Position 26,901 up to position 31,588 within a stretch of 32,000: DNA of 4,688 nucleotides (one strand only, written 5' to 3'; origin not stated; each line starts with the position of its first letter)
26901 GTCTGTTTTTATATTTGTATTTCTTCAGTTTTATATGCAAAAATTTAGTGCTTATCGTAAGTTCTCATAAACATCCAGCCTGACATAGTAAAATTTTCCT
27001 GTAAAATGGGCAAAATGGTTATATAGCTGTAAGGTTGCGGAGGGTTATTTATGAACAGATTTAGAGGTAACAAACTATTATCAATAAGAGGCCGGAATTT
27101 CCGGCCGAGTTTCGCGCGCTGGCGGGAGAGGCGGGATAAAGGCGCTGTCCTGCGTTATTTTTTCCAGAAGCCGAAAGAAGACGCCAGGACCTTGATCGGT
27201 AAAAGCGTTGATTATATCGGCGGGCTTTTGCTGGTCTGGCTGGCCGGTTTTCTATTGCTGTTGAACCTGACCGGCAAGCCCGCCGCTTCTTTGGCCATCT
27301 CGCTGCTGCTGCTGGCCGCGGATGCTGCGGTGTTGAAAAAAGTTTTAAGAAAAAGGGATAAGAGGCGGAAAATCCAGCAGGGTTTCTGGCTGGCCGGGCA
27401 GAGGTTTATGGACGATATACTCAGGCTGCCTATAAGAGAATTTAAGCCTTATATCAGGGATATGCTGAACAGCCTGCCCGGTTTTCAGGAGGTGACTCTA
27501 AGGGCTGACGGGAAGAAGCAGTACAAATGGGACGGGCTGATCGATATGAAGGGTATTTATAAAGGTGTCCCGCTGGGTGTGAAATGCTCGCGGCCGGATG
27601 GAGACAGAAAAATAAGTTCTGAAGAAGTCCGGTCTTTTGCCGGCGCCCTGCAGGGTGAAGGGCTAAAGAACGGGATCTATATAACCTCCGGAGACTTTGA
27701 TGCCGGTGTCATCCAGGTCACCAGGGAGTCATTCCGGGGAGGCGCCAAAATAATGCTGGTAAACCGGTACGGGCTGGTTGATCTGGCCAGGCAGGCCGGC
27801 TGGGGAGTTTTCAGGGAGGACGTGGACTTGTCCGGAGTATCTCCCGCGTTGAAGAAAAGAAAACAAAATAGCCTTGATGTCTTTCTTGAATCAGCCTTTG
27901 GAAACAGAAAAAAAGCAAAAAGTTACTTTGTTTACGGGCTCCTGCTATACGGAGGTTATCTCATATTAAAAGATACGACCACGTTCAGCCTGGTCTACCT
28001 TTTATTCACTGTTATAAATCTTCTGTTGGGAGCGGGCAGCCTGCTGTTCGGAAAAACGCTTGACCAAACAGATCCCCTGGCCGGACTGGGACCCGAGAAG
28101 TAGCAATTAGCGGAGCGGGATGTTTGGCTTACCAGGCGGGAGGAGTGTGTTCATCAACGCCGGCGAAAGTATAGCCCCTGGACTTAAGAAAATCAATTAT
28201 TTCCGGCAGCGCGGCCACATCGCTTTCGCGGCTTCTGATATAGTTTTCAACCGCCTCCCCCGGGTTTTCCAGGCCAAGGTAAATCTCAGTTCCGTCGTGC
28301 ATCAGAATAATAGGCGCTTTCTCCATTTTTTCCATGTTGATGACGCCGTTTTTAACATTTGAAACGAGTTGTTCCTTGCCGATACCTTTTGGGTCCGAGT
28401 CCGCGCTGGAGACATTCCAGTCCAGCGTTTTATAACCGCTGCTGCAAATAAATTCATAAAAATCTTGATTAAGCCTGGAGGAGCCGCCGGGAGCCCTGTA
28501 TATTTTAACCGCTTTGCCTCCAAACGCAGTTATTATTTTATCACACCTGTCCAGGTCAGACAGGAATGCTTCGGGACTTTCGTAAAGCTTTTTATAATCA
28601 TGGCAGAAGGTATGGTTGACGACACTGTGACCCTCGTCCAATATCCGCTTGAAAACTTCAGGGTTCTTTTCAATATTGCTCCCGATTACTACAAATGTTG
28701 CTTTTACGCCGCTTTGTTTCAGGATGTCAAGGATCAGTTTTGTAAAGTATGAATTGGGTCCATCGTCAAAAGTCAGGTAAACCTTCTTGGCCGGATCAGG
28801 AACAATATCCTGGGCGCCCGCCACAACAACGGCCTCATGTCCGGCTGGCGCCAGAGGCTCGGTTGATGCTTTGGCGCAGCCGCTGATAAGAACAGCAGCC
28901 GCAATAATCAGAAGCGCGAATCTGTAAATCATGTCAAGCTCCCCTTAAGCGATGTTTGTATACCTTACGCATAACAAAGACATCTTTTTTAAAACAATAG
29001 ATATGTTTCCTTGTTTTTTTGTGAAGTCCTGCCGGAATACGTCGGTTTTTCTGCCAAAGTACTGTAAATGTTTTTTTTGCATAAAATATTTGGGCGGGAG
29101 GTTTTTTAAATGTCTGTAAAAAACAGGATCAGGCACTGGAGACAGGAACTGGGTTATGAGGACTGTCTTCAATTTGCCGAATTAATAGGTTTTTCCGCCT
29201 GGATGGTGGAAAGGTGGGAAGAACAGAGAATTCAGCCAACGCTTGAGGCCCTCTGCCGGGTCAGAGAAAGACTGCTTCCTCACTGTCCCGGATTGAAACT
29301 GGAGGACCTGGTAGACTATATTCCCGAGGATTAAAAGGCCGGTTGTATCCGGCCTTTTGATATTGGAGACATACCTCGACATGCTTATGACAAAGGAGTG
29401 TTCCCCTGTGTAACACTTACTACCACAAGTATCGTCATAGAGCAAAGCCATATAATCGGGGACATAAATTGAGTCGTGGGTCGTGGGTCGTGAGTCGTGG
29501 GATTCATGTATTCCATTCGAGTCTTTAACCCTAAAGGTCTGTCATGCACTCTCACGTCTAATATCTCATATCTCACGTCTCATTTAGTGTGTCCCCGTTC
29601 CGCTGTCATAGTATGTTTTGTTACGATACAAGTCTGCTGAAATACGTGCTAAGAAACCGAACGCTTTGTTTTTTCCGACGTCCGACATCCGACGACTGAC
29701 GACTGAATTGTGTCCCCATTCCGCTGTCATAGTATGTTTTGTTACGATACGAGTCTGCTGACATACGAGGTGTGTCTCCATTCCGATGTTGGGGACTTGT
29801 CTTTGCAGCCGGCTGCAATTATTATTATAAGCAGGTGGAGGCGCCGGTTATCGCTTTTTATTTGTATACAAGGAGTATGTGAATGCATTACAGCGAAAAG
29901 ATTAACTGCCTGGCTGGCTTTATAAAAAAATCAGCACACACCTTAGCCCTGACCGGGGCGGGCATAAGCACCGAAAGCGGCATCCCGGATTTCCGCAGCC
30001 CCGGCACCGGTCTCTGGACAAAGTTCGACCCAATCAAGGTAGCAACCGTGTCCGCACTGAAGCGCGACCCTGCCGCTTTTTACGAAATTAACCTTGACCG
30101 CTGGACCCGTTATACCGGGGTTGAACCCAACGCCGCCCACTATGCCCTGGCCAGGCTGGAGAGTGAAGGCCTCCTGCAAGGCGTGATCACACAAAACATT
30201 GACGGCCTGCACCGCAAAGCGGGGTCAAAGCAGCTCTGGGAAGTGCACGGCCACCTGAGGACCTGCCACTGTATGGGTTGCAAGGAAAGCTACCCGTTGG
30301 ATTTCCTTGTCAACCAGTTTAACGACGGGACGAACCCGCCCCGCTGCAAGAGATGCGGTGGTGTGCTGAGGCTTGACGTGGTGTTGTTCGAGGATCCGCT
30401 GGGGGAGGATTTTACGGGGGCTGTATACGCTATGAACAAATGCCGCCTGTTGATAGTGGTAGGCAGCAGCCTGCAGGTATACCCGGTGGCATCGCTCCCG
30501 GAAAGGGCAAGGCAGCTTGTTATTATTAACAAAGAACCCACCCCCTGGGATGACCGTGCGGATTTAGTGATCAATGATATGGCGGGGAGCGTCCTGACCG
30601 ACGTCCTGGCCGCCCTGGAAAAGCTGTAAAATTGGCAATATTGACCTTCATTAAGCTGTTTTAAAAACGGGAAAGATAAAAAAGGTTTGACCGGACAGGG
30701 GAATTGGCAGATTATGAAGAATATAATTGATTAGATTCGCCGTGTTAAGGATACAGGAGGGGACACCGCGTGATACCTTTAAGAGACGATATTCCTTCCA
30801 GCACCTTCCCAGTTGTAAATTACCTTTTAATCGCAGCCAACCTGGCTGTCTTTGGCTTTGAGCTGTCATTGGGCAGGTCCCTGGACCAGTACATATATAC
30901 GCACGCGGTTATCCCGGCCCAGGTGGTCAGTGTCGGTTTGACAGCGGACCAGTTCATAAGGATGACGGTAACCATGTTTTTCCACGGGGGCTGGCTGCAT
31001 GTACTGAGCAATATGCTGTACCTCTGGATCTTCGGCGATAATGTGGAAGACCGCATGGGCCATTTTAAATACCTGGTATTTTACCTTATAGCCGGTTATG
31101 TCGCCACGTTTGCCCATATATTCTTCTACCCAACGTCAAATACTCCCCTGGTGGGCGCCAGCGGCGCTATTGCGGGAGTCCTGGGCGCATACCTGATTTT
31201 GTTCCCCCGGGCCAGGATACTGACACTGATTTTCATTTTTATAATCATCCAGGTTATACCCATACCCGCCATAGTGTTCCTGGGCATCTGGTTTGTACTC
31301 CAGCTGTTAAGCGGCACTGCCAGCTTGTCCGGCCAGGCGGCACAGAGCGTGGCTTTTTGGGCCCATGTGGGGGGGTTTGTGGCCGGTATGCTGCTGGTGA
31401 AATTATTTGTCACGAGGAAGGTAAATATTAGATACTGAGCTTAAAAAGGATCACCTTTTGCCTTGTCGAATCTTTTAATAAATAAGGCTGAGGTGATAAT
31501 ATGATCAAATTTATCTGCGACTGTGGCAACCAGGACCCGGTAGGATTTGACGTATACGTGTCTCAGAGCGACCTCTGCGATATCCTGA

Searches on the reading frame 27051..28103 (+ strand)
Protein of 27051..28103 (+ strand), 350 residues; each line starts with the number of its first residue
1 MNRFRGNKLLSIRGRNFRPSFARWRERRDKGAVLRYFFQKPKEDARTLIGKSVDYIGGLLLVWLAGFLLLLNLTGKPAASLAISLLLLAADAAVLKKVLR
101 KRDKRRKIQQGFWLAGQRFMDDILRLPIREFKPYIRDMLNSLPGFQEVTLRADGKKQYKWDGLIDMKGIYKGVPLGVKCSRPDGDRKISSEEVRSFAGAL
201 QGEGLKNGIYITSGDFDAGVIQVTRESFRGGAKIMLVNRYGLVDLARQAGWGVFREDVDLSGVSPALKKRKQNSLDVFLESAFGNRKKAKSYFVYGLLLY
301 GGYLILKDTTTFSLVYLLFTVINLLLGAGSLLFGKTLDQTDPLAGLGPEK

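Call 55: search_protein_families(library=pfam, proteins=[window:27051-28103:+], max_evalue=0.001)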
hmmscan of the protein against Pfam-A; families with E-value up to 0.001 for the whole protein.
window:27051-28103:+ (350 aa): 1 family
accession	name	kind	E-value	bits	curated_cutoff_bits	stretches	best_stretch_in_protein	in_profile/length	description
PF04471.18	Mrr_cat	-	8.5e-10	39.2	21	1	126-245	4-114/115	Restriction endonuclease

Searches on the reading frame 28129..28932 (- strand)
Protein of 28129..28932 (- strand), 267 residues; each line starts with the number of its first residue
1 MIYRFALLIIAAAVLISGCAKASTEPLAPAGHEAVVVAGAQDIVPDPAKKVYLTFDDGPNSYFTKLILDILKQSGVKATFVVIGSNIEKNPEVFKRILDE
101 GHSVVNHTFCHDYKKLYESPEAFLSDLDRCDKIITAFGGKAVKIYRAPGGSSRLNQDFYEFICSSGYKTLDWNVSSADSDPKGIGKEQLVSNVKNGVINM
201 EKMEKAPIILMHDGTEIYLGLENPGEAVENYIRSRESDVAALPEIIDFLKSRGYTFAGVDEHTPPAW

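Call 55: search_protein_families(library=pfam, proteins=[window:28129-28932:-], max_evalue=0.001)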
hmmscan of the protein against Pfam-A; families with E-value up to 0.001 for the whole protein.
window:28129-28932:- (267 aa): 1 family
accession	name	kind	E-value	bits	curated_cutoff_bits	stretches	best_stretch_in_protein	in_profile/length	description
PF01522.26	Polysacc_deac_1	-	8e-30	103.8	23.1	1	46-156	4-110/124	Polysaccharide deacetylase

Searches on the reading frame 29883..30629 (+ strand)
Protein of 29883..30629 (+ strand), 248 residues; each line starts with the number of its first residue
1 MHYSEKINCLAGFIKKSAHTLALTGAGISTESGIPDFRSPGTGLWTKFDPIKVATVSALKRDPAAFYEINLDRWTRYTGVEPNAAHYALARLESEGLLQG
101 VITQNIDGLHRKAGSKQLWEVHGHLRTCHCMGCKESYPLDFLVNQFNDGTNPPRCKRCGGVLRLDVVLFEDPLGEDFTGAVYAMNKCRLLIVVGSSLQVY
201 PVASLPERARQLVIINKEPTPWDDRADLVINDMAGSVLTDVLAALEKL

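Call 55: search_protein_families(library=pfam, proteins=[window:29883-30629:+], max_evalue=0.001)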
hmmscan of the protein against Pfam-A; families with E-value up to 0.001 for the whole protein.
window:29883-30629:+ (248 aa): 1 family
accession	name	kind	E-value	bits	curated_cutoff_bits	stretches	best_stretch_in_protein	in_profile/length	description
PF02146.23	SIR2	-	1.7e-49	168.7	24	1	25-201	1-180/180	Sir2 family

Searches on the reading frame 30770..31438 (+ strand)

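Call 55: search_protein_families(library=pfam, proteins=[window:30770-31438:+], max_evalue=0.001)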
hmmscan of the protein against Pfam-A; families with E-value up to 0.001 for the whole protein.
window:30770-31438:+ (222 aa): 1 family
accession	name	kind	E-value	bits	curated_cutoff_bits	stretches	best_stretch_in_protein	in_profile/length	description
PF01694.28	Rhomboid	-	1.9e-35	122.6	22.6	1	60-214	2-141/143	Rhomboid domain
